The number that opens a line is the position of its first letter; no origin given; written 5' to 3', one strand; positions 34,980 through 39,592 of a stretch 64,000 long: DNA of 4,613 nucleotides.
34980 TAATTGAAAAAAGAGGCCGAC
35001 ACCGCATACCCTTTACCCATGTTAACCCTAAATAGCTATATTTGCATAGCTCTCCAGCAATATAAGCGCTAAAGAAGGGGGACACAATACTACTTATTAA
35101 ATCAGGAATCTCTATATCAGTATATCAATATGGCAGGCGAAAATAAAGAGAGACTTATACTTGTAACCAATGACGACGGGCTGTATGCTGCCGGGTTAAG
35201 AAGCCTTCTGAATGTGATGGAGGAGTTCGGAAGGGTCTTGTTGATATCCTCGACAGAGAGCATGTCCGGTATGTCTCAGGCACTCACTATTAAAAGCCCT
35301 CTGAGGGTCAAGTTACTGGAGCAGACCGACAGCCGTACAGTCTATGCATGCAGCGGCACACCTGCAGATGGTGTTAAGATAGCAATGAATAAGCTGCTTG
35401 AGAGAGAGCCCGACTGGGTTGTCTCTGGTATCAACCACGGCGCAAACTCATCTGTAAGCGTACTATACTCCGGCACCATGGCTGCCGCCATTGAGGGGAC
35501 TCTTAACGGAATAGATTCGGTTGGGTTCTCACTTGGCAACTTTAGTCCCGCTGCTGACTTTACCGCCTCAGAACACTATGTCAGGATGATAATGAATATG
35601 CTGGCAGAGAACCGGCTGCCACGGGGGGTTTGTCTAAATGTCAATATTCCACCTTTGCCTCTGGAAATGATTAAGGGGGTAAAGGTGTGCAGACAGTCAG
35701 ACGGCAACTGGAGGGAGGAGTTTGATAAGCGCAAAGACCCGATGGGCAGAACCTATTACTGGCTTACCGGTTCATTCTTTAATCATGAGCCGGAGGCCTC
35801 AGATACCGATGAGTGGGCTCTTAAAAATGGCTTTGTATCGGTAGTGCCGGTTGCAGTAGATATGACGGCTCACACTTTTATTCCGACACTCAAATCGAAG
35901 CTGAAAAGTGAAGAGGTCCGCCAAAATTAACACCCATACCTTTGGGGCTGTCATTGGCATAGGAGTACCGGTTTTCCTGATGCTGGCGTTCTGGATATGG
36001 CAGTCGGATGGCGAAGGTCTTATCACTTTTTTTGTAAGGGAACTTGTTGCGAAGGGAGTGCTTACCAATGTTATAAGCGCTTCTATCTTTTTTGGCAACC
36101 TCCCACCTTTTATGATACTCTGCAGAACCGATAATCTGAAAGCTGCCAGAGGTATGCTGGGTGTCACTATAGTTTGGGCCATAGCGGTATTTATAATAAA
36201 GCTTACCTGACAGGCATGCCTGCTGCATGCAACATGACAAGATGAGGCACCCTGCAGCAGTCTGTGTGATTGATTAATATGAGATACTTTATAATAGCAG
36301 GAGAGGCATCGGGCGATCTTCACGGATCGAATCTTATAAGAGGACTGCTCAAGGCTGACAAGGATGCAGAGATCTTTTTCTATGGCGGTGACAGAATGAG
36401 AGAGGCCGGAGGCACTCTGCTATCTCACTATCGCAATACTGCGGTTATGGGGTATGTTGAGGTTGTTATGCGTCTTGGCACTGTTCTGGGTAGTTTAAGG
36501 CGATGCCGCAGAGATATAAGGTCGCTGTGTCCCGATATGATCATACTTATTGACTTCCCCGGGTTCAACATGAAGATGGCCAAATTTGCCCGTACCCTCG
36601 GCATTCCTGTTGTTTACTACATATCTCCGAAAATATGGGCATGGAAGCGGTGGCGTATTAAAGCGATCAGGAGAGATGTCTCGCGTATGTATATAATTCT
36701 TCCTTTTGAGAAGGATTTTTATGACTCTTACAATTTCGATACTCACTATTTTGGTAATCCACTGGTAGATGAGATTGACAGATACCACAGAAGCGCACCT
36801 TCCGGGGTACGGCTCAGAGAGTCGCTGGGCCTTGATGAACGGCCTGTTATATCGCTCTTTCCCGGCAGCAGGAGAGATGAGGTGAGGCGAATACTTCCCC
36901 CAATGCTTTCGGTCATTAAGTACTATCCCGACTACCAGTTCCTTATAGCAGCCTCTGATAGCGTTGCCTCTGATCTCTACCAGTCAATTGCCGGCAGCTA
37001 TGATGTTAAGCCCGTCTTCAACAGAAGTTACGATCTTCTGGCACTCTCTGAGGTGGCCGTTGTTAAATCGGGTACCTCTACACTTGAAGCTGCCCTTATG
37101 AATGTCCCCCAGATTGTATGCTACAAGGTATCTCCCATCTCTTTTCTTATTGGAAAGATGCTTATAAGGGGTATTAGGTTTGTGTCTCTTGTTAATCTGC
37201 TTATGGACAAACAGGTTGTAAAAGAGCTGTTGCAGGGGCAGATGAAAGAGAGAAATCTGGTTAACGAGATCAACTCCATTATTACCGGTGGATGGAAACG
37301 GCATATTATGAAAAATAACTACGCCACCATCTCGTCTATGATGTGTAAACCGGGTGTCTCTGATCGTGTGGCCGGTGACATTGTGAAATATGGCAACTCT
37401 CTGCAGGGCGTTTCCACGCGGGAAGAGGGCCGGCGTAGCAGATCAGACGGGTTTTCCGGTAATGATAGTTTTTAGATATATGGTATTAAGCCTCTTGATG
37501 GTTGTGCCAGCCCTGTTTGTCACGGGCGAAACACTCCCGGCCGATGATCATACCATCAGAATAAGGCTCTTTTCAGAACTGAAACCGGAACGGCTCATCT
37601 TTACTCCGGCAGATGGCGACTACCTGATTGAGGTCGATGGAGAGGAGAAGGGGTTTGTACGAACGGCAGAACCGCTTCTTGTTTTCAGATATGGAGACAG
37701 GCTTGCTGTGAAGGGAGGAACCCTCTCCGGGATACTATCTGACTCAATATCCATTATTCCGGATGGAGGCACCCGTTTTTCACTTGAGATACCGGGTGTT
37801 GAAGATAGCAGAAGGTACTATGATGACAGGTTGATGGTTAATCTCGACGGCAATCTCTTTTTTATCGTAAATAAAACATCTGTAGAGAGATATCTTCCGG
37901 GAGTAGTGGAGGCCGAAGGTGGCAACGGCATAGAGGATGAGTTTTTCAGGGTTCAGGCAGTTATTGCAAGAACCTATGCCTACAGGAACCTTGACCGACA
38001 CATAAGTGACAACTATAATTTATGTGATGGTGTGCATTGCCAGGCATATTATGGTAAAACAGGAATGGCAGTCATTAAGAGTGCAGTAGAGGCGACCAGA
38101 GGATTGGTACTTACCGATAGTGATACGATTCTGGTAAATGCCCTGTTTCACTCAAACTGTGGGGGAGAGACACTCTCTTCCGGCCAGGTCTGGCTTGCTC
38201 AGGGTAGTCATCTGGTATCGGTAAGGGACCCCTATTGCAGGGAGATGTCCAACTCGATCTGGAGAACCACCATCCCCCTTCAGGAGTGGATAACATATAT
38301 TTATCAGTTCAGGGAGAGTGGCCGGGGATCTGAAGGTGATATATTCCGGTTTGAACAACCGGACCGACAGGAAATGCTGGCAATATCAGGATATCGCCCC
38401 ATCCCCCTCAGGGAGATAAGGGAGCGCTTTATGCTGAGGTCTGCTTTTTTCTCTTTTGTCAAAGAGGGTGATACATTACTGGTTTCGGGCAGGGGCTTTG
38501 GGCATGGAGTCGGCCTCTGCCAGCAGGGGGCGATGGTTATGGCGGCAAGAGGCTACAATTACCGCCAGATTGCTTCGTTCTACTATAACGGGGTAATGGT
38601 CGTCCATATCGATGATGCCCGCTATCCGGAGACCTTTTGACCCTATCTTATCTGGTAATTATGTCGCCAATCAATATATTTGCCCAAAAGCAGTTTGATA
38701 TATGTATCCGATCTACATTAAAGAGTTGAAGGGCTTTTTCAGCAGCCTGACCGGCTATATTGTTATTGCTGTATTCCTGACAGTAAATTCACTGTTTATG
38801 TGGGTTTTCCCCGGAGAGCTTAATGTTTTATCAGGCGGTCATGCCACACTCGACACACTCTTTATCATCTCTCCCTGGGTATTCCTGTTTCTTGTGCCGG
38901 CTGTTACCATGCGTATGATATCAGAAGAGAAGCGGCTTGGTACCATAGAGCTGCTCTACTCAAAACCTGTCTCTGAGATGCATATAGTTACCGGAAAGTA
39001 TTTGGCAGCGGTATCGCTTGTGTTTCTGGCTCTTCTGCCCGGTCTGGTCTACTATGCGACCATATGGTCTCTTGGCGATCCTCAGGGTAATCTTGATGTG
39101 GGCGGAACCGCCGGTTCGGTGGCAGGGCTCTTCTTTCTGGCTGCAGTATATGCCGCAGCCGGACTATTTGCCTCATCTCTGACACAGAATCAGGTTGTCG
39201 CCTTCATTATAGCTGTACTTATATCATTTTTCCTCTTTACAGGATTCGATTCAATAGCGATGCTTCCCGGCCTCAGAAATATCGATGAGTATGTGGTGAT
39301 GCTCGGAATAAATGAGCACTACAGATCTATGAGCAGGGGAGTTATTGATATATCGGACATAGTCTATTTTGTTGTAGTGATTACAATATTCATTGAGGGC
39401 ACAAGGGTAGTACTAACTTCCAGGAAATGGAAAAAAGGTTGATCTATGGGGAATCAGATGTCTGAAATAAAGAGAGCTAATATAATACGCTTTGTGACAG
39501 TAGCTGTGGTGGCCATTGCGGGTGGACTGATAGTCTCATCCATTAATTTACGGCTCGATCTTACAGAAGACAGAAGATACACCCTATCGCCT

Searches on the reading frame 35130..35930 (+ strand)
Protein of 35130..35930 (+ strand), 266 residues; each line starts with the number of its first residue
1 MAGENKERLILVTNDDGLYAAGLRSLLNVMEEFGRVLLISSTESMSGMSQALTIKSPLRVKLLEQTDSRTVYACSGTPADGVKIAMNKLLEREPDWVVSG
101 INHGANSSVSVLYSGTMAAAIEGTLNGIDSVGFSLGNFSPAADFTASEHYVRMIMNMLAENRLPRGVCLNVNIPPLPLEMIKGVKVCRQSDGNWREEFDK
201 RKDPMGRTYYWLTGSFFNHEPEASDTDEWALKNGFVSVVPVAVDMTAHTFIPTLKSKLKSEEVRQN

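Call 29: search_protein_families(library=pfam, proteins=[window:35130-35930:+], max_evalue=0.00001)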
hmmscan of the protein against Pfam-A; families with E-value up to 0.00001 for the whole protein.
window:35130-35930:+ (266 aa): 1 family
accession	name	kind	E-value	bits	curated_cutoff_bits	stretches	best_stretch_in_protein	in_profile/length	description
PF01975.23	SurE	-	3.2e-56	190.6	22.1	1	10-195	1-188/189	Survival protein SurE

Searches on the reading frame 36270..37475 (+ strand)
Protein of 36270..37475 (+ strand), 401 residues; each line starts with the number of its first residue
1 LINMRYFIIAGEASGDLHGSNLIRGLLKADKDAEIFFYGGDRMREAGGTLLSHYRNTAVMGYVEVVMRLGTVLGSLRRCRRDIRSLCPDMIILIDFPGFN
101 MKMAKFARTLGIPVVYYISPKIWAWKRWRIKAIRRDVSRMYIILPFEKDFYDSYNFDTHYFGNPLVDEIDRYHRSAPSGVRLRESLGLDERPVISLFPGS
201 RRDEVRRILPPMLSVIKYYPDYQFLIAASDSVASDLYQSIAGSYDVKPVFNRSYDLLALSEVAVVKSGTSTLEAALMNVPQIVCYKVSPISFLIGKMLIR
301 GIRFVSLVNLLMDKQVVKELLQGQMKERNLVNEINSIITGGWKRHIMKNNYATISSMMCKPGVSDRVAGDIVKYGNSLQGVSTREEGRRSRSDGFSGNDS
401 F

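Call 29: search_protein_families(library=pfam, proteins=[window:36270-37475:+], max_evalue=0.00001)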
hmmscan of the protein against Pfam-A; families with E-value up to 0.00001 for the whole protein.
window:36270-37475:+ (401 aa): 1 family
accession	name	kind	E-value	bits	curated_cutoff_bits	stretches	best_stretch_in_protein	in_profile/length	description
PF02684.21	LpxB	-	7.7e-81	272.3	22.6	1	7-346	2-347/374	Lipid-A-disaccharide synthetase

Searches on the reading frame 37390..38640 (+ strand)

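Call 29: search_protein_families(library=pfam, proteins=[window:37390-38640:+], max_evalue=0.00001)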
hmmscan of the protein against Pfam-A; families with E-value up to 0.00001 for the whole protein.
window:37390-38640:+ (416 aa): 1 family
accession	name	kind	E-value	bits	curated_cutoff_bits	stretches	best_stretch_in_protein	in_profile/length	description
PF08486.15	SpoIID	-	8.3e-20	71.7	23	1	159-242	7-96/97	Stage II sporulation protein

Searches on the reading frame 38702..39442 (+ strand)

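Call 30: search_protein_families(library=pfam, proteins=[window:38702-39442:+], max_evalue=0.00001)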
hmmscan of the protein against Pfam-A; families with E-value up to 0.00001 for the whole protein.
window:38702-39442:+ (246 aa): 2 families
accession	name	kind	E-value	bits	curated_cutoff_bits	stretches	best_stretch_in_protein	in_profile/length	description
PF12698.13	ABC2_membrane_3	-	3.6e-12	46.5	31.6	1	51-187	162-289/347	ABC-2 family transporter protein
PF12679.13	ABC2_membrane_2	-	5.4e-12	46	27.2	1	67-186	84-203/283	ABC-2 family transporter protein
